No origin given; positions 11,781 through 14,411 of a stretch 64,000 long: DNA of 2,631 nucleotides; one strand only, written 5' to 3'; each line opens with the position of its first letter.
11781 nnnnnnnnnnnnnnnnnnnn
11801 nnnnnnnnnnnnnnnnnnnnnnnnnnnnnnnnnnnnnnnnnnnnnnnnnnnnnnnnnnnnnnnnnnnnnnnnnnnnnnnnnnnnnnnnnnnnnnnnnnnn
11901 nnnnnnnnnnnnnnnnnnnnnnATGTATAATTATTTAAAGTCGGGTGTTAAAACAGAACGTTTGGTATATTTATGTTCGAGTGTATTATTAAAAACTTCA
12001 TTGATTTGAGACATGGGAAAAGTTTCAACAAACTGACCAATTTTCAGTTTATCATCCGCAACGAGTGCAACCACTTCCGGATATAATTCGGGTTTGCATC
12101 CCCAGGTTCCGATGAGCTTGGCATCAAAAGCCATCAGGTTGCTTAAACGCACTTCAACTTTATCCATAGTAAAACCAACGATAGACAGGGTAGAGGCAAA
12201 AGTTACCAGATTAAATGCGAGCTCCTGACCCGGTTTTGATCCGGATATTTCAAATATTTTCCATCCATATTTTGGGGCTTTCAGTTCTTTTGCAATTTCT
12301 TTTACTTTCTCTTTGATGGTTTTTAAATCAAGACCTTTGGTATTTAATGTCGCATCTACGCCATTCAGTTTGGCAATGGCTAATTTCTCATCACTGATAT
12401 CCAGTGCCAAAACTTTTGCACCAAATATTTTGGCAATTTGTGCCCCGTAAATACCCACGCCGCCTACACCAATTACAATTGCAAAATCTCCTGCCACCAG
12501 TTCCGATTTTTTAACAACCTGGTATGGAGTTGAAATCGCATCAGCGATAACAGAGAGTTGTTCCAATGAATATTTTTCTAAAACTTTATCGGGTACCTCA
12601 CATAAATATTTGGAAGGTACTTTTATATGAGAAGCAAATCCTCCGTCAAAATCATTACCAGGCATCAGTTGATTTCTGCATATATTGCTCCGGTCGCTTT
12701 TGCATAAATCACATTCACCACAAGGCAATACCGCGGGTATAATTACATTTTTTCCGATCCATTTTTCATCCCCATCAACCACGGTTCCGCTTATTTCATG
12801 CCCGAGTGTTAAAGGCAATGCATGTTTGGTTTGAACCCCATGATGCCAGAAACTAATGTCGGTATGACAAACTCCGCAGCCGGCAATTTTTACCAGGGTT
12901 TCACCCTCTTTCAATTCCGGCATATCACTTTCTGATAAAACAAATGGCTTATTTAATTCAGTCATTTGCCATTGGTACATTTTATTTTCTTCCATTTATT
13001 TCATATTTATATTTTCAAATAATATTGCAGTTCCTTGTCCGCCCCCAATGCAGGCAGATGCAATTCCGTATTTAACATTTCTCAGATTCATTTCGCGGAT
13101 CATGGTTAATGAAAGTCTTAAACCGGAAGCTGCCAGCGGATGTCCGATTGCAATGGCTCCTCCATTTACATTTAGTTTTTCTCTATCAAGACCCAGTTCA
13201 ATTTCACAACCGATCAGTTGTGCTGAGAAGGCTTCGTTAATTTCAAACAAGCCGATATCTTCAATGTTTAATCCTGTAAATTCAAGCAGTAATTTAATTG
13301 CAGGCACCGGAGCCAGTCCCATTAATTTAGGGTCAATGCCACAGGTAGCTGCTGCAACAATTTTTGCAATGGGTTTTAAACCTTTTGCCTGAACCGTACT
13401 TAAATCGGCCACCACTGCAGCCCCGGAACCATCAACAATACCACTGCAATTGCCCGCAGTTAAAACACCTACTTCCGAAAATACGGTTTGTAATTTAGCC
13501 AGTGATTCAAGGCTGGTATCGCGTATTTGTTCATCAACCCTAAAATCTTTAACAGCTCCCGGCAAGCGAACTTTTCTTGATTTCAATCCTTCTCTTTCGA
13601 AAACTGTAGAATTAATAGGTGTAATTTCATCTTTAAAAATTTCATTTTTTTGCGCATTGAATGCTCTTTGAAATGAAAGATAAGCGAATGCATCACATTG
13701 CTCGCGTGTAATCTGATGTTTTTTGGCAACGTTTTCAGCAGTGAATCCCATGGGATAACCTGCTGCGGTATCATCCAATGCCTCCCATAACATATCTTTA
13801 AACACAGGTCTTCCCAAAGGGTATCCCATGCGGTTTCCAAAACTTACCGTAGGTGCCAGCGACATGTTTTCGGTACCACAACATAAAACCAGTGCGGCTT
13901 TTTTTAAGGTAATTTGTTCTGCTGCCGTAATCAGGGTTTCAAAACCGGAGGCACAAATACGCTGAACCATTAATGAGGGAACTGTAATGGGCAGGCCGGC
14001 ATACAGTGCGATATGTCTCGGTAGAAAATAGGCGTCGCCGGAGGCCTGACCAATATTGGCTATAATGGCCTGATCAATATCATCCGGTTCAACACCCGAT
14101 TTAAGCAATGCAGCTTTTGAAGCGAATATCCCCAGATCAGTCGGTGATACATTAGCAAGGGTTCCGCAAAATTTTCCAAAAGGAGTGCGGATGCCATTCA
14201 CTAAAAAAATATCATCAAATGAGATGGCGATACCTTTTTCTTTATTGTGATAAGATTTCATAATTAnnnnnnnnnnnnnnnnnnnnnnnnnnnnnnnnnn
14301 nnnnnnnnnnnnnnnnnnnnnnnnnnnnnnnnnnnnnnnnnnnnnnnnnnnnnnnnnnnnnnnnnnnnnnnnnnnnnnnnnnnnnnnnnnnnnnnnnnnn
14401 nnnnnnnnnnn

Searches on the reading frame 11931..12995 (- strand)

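Call 4: search_protein_families(library=pfam, proteins=[window:11931-12995:-], max_evalue=0.01)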
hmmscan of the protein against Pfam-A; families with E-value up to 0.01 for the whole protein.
window:11931-12995:- (354 aa): 4 families
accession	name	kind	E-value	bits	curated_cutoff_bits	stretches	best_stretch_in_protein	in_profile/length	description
PF08240.17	ADH_N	-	4.7e-23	81.8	23.5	1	30-136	2-104/104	Alcohol dehydrogenase GroES-like domain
PF00107.32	ADH_zinc_N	-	1.1e-20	74.3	31.8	1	179-313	1-128/129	Zinc-binding dehydrogenase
PF01262.27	AlaDh_PNT_C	-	0.00033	20.6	23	1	173-233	32-92/214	Alanine dehydrogenase/PNT, C-terminal domain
PF00208.27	ELFV_dehydrog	-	0.0081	16.3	23.4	0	167-235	30-93/241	Glutamate/Leucine/Phenylalanine/Valine dehydrogenase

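Call 19: search_protein_families(library=ncbifam, proteins=[window:11931-12995:-], max_evalue=1e-10)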
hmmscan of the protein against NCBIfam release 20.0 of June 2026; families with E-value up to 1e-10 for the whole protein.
window:11931-12995:- (354 aa): 18 families
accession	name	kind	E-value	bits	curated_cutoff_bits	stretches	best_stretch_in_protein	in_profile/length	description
TIGR03201.1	dearomat_had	equivalog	4.5e-140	466.7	338.65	1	8-351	1-349/349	6-hydroxycyclohex-1-ene-1-carbonyl-CoA dehydrogenase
NF041097.1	keto_inos_dh_IolM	equivalog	3.2e-39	134.7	450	1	17-345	39-384/389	scyllo-inosose 3-dehydrogenase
NF006940.0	PRK09422.1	equivalog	3.6e-38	131.4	344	1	19-349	13-333/338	alcohol dehydrogenase AdhP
NF010344.0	PRK13771.1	subfamily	4.1e-34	118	349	1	11-209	6-204/334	putative alcohol dehydrogenase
TIGR00692.1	tdh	equivalog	4.5e-34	118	458.35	1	18-335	11-325/340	L-threonine 3-dehydrogenase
NF003808.0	PRK05396.1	equivalog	5.4e-33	114.3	380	1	16-321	11-310/341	L-threonine 3-dehydrogenase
NF047908.1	AldhRedAhr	equivalog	6.4e-30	104.2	470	1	6-349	4-333/335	NADPH-dependent aldehyde reductase Ahr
NF007489.0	PRK10083.1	equivalog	3.3e-27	95.4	376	1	18-333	12-318/339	Zn-dependent oxidoreductase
NF041172.1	AcrlCoa_red_Thmprot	equivalog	7.4e-27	94.2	500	1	16-209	11-204/334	acryloyl-CoA reductase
NF007642.0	PRK10309.1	equivalog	7.1e-26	91.2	550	1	18-298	12-287/347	galactitol-1-phosphate 5-dehydrogenase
NF007375.0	PRK09880.1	equivalog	3.3e-25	88.6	469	1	27-335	24-327/344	L-idonate 5-dehydrogenase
TIGR03451.1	mycoS_dep_FDH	equivalog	6.9e-25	87.6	512.9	2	161-348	169-355/358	S-(hydroxymethyl)mycothiol dehydrogenase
TIGR03989.1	Rxyl_3153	subfamily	6.9e-23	81.5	440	1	12-342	8-362/370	NDMA-dependent alcohol dehydrogenase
TIGR02818.1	adh_III_F_hyde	equivalog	1.9e-21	76.5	543.95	1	15-107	11-106/368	S-(hydroxymethyl)glutathione dehydrogenase/class III alcohol dehydrogenase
TIGR03366.1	HpnZ_proposed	hypoth_equivalog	3.3e-21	75.8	328.1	1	26-278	1-257/315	putative phosphonate catabolism associated alcohol dehydrogenase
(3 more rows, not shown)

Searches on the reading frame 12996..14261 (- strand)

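Call 4: search_protein_families(library=pfam, proteins=[window:12996-14261:-], max_evalue=0.01)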
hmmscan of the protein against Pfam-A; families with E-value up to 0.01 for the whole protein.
window:12996-14261:- (421 aa): 3 families
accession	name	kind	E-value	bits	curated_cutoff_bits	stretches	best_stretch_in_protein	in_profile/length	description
PF00108.29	Thiolase_N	-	1.5e-64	218.3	26.4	1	19-285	2-257/260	Thiolase, N-terminal domain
PF02803.24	Thiolase_C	-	1.7e-44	150.9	27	1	295-416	1-122/123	Thiolase, C-terminal domain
PF00109.32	ketoacyl-synt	-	0.0044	17.1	20.8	0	92-143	163-214/252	Beta-ketoacyl synthase, N-terminal domain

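Call 19: search_protein_families(library=ncbifam, proteins=[window:12996-14261:-], max_evalue=1e-10)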
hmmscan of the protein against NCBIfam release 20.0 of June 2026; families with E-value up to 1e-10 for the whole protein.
window:12996-14261:- (421 aa): 33 families (the best 25 are shown)
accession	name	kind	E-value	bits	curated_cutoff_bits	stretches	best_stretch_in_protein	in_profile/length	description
TIGR01930.1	AcCoA-C-Actrans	subfamily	3.1e-117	391.8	240.55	1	21-416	2-385/385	acetyl-CoA C-acyltransferase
NF006552.0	PRK09051.1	subfamily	1.6e-104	350.3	565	1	16-418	4-395/395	beta-ketothiolase BktB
NF042999.1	bketothiol_BktB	equivalog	3.1e-97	326.3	725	1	17-418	4-394/394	beta-ketothiolase BktB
NF006551.0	PRK09050.1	subfamily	2.4e-94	316.7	605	1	17-418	3-401/401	3-oxoadipyl-CoA thiolase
TIGR02430.1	pcaF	equivalog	3.3e-94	316.2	597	1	17-418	2-400/400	3-oxoadipyl-CoA thiolase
NF004206.0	PRK05656.1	subfamily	6.4e-93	311.9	688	1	16-415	2-390/392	acetyl-CoA C-acetyltransferase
NF006001.0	PRK08131.1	equivalog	1.1e-92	311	622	1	17-418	3-400/401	3-oxoadipyl-CoA thiolase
NF005805.0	PRK07661.1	equivalog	6.6e-92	308.4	633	1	19-417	5-390/391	acetyl-CoA C-acetyltransferase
NF004853.0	PRK06205.1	subfamily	1.1e-91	307.9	551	1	17-418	3-403/404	acetyl-CoA C-acetyltransferase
NF006553.0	PRK09052.1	equivalog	1e-89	301.4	567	1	15-417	5-398/399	acetyl-CoA C-acyltransferase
NF006086.0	PRK08235.1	equivalog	2.1e-89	300.4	526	1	20-416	6-391/393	acetyl-CoA C-acetyltransferase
NF042967.1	AcCoAtase_PhaA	equivalog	8.5e-88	295.1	740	1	16-417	2-395/396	acetyl-CoA acetyltransferase PhaA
NF005033.0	PRK06445.1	equivalog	2.8e-84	283.6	511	1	16-417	3-394/395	acetyl-CoA C-acetyltransferase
NF006510.0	PRK08947.1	equivalog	2.2e-80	270.5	519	1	17-417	3-386/387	acetyl-CoA C-acyltransferase FadA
NF005152.0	PRK06633.1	equivalog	2.7e-80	269.9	675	1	17-417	4-391/392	acetyl-CoA C-acetyltransferase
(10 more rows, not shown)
